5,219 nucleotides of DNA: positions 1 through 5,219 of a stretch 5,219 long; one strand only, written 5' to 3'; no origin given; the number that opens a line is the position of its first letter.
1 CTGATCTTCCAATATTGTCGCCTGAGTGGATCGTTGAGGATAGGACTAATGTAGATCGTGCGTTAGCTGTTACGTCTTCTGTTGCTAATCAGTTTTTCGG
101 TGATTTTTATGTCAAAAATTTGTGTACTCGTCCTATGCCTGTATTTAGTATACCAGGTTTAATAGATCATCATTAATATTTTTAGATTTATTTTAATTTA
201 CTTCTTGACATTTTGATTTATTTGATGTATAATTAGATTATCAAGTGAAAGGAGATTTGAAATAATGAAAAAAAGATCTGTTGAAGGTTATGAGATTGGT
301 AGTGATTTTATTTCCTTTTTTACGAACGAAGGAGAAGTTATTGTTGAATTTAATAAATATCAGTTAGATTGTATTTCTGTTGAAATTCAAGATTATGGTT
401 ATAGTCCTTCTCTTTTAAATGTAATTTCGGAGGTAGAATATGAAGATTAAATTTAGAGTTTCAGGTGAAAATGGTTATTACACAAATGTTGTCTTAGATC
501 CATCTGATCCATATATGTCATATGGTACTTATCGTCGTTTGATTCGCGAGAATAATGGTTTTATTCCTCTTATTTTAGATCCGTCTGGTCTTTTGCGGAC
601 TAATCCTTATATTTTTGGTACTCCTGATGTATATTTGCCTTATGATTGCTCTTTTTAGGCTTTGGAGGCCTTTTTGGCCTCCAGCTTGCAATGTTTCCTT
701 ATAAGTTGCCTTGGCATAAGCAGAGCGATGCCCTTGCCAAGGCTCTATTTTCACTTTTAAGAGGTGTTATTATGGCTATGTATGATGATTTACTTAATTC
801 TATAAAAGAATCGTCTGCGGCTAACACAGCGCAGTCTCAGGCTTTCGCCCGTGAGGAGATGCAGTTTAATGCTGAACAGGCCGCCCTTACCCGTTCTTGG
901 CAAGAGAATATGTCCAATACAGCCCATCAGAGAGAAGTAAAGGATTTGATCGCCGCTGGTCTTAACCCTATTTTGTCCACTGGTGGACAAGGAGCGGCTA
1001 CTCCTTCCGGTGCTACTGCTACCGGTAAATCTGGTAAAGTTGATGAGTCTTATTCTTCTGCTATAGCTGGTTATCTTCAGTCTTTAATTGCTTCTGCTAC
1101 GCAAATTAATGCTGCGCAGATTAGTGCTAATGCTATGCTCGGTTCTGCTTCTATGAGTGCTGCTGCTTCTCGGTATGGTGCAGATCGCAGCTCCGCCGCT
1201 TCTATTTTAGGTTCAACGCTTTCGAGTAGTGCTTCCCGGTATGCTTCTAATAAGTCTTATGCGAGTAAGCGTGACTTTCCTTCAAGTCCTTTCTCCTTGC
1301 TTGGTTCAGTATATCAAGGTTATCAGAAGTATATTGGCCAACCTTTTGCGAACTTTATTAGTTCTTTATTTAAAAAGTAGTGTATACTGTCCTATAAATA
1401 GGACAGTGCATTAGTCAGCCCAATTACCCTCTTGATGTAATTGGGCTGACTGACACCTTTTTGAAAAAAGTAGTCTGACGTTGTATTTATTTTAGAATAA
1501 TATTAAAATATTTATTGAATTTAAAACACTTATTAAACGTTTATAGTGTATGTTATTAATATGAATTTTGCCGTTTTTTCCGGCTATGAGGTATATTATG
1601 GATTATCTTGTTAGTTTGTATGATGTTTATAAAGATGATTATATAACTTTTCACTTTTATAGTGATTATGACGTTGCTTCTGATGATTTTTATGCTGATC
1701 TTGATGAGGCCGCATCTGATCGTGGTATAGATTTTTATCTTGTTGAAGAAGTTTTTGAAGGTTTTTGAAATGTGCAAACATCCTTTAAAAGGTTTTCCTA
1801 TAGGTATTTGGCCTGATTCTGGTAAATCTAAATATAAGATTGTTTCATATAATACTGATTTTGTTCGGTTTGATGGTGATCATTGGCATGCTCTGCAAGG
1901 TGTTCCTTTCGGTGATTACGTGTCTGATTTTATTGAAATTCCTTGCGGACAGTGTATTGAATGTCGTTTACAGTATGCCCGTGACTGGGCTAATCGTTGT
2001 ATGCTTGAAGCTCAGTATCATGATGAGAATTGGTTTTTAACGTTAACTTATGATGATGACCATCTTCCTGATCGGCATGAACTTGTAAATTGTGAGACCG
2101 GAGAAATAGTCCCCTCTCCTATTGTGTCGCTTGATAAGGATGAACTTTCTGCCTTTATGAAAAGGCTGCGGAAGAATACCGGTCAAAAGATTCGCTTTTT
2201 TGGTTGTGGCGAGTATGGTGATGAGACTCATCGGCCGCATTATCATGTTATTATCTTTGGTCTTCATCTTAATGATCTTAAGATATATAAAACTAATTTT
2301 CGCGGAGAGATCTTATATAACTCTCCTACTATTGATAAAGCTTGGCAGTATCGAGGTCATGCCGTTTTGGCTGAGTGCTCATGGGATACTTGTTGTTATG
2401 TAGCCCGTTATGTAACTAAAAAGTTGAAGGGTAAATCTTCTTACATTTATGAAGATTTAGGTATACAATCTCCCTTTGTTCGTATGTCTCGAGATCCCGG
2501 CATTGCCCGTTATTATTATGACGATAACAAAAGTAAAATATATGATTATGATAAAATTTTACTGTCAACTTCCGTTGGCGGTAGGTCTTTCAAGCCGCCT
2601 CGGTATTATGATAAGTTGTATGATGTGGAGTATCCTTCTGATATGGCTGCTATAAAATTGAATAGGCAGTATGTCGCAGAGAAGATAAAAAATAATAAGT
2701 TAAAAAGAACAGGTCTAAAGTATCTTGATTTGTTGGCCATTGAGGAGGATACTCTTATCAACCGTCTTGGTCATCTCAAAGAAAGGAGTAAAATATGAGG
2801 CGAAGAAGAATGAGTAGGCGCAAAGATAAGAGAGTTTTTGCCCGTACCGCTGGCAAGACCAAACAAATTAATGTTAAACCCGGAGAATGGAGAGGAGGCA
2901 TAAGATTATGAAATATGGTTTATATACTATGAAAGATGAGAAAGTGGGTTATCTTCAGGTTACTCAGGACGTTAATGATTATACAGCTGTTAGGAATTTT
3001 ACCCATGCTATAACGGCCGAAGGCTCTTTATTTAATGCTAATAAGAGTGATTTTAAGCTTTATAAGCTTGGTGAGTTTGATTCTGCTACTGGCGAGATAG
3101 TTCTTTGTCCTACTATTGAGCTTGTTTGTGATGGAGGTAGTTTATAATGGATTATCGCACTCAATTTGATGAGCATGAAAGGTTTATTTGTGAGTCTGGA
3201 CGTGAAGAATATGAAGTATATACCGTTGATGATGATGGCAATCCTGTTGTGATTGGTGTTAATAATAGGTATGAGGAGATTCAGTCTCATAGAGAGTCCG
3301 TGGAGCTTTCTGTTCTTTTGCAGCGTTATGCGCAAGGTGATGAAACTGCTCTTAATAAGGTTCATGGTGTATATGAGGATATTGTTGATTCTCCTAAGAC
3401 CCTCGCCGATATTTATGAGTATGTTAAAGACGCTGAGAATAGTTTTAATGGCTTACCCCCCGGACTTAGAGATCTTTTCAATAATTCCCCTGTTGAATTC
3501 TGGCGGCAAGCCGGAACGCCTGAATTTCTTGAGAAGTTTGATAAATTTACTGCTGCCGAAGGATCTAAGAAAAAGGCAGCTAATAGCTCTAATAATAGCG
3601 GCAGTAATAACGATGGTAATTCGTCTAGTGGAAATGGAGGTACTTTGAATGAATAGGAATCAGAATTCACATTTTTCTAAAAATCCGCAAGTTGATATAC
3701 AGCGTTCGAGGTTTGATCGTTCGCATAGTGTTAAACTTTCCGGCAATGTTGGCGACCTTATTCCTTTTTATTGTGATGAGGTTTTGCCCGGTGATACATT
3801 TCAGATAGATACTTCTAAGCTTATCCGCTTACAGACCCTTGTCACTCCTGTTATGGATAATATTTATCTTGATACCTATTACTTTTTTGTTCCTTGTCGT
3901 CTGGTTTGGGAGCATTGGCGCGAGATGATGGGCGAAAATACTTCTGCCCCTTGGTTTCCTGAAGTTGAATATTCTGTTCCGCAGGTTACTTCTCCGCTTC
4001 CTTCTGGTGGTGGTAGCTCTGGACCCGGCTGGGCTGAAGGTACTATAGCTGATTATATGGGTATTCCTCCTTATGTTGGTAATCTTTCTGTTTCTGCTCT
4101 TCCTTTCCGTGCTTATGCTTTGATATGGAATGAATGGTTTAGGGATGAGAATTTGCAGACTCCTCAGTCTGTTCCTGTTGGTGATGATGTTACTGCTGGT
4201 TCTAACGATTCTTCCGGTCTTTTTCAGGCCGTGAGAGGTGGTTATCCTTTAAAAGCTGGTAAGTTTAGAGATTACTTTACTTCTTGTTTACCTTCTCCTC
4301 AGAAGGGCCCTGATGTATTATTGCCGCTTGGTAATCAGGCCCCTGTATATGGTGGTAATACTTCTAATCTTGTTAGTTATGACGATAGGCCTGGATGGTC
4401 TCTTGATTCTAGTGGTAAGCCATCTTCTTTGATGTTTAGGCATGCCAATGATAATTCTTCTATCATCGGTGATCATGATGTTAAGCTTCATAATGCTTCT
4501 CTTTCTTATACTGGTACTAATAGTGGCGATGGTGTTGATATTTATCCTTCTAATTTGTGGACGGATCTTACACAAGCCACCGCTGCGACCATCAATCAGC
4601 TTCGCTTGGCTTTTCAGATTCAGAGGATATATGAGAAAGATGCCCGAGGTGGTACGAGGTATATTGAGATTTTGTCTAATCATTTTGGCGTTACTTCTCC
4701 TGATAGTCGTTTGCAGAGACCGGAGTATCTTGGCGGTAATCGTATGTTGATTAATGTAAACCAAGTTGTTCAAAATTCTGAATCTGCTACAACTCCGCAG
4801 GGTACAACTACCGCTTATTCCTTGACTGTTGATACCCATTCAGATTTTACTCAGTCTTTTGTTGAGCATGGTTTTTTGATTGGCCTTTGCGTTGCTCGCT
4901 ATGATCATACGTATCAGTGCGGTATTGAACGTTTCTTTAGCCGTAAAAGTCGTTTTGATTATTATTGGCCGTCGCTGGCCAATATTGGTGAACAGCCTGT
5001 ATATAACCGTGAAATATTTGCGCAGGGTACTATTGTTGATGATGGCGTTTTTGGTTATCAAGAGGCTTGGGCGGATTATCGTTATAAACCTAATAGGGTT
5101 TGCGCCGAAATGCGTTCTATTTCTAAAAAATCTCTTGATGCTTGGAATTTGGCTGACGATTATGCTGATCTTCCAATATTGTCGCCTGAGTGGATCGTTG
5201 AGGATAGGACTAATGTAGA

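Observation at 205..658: Promoter-driven two-gene accessory cassette inserted between VP1 and VP2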

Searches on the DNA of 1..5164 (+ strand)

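Call 8: search_dna_similar(query=window:1-5164:+, collection=phages, mode=near, max_rows=20)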
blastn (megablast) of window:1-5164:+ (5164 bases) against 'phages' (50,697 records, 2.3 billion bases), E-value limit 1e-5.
Records with a match: 20; places in all: 20; records where one place covers at least 80% of the query: 0.
Best place of each record, by identity: 90-95% 3; 80-90% 2; 60-80% 15.
By first word of the organism name: bajarodmic 12; Dulem 2; Microviridae 2; Dipodfec 2; Sigmofec 1; Microvirus 1.
By host as written in the record: - 12; Peromyscus fraterculus 3; Varecia variegata 1; Eulemur coronatus 1; Dipodomys merriami; specimen_voucher: NEON01IHV; Tissue Sample Catalog Number: ... 1; Homo sapiens 1; Dipodomys merriami 1.
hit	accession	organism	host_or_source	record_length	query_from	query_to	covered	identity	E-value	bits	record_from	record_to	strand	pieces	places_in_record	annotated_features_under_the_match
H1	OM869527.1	Sigmofec virus UA08Rod_5898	Sigmodon arizonae feces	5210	3745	4317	11%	73.3%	2e-41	178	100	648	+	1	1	major capsid protein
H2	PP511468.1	Dulem virus 172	Varecia variegata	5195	3650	4163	10%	74.2%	2e-47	198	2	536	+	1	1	major capsid protein | internal scaffolding protein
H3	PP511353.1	Dulem virus 172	Eulemur coronatus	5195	3650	4163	10%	74.0%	8e-46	193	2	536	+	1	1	major capsid protein | internal scaffolding protein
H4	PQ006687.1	bajarodmic virus 517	Neotoma bryanti feces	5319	3717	4165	9%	73.5%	1e-29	139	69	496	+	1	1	major capsid protein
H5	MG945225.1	Microviridae sp.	pig feces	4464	3761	4207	9%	73.2%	2e-26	128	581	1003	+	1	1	similar to VP1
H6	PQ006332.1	bajarodmic virus 230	Peromyscus fraterculus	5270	3745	4154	8%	75.2%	4e-39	171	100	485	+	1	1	major capsid protein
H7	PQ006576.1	bajarodmic virus 47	Neotoma bryanti feces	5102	4831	5118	6%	79.0%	2e-46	195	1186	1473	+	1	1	major capsid protein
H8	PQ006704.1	bajarodmic virus 47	Neotoma bryanti feces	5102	4831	5118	6%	79.0%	2e-46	195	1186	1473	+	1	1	major capsid protein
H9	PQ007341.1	bajarodmic virus 1069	Neotoma bryanti feces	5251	3745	3995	5%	77.9%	4e-34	154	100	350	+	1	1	major capsid protein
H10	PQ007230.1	bajarodmic virus 976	Chaetodipus spinatus feces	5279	3744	3941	4%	77.5%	5e-23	117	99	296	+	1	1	major capsid protein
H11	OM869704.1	Dipodfec virus RodF1_50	Dipodomys merriami; specimen_voucher: ...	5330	3745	3941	4%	77.8%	4e-24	121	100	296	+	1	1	major capsid protein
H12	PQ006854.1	bajarodmic virus 642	Peromyscus fraterculus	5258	3745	3942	4%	76.0%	5e-18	100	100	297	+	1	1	major capsid protein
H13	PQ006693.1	bajarodmic virus 522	Neotoma bryanti feces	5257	3738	3918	4%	76.4%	7e-17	97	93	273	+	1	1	major capsid protein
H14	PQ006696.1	bajarodmic virus 524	Neotoma bryanti feces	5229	3744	3918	3%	76.7%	7e-17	97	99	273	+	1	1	major capsid protein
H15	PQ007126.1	bajarodmic virus 878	Neotoma bryanti feces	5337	4608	4746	3%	77.1%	7e-12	81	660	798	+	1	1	major capsid protein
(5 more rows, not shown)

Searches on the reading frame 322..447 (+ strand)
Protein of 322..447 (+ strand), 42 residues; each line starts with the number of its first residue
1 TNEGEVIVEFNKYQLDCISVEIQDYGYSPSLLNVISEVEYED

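Call 95: search_protein_families(library=pfam, proteins=[window:322-447:+], max_evalue=10)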
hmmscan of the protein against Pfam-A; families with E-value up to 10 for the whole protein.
seq(42 aa): 0 families

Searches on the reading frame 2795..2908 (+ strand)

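Call 6: search_protein_families(library=phrogs, proteins=[window:2795-2908:+], max_evalue=1)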
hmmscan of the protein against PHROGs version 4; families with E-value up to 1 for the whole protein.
window:2795-2908:+ (38 aa): 1 family
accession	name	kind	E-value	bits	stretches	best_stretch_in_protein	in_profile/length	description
phrog_10695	-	unknown function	7.7e-08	33.3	1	1-38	2-39/39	-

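Call 7: search_protein_families(library=pfam, proteins=[window:2795-2908:+], max_evalue=1)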
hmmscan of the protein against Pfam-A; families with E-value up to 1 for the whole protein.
window:2795-2908:+ (38 aa): 0 families

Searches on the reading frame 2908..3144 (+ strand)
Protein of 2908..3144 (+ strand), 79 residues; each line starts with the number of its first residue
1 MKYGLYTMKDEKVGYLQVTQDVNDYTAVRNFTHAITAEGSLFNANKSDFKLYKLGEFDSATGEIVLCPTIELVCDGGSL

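Call 6: search_protein_families(library=phrogs, proteins=[window:2908-3144:+], max_evalue=1)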
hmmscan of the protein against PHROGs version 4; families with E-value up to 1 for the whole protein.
window:2908-3144:+ (79 aa): 3 families
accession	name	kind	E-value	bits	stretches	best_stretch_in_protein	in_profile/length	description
phrog_1670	-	DNA, RNA and nucleotide metabolism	2.8e-22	79.5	1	1-78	1-79/96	DNA binding protein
phrog_5028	-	unknown function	0.32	11.2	1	1-43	144-185/361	-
phrog_11153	-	unknown function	0.34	11.5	1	10-55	239-284/337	-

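Call 7: search_protein_families(library=pfam, proteins=[window:2908-3144:+], max_evalue=1)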
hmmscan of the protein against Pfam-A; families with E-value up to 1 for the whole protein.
window:2908-3144:+ (79 aa): 1 family
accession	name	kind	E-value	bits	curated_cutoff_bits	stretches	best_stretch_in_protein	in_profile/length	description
PF20577.3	Phage_ORF5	-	1.8e-19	69.6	27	1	5-76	1-73/75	Phage ORF5 protein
